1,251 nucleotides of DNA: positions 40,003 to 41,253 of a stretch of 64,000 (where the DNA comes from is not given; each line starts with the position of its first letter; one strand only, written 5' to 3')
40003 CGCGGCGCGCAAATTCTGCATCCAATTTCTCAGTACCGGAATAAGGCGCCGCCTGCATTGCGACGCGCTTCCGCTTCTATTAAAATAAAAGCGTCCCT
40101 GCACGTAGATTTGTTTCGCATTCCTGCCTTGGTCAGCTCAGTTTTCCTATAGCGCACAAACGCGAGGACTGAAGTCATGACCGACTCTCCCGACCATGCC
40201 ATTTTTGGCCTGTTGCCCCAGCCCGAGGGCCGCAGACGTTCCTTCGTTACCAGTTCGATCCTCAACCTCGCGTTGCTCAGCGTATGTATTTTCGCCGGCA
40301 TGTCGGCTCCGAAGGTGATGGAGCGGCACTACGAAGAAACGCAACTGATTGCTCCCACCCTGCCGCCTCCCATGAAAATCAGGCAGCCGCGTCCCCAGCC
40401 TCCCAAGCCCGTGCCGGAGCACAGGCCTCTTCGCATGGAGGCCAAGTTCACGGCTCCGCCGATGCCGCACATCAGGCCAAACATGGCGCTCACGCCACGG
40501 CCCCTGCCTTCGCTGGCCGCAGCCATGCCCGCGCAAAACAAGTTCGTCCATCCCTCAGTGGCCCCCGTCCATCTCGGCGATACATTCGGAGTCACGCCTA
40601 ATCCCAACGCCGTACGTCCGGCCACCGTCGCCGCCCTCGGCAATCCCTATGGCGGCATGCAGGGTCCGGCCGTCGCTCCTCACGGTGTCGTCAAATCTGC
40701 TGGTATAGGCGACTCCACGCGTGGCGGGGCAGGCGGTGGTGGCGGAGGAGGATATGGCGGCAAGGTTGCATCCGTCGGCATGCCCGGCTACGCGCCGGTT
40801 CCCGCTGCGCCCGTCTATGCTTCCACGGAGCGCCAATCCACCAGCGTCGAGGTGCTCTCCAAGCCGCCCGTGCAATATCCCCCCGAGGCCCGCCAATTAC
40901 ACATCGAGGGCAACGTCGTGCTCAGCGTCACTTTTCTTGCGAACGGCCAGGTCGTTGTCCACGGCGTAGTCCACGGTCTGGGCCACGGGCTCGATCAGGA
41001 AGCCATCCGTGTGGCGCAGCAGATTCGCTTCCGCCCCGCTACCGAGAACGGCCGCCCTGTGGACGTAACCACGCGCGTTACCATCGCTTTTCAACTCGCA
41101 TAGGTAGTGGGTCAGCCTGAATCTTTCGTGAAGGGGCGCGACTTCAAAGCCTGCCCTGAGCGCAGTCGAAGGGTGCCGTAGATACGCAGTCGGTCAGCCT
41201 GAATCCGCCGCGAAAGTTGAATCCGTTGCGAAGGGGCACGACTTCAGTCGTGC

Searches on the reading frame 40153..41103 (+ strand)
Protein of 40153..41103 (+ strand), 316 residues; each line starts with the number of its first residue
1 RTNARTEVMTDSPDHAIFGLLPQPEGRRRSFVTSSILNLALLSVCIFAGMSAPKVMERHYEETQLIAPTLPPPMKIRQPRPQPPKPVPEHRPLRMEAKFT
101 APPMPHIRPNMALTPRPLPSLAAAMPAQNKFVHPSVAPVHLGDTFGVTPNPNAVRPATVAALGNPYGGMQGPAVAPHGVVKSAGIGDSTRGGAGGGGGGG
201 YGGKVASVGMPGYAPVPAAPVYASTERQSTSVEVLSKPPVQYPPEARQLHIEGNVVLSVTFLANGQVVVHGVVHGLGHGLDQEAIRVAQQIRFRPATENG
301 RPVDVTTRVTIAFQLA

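Call 44: search_protein_families(library=pfam, proteins=[window:40153-41103:+], max_evalue=0.001)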
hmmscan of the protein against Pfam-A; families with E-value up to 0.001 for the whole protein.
window:40153-41103:+ (316 aa): 1 family
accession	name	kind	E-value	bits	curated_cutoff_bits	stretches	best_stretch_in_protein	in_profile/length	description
PF03544.19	TonB_C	-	6e-17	62.3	24.6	1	239-315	2-79/79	Gram-negative bacterial TonB protein C-terminal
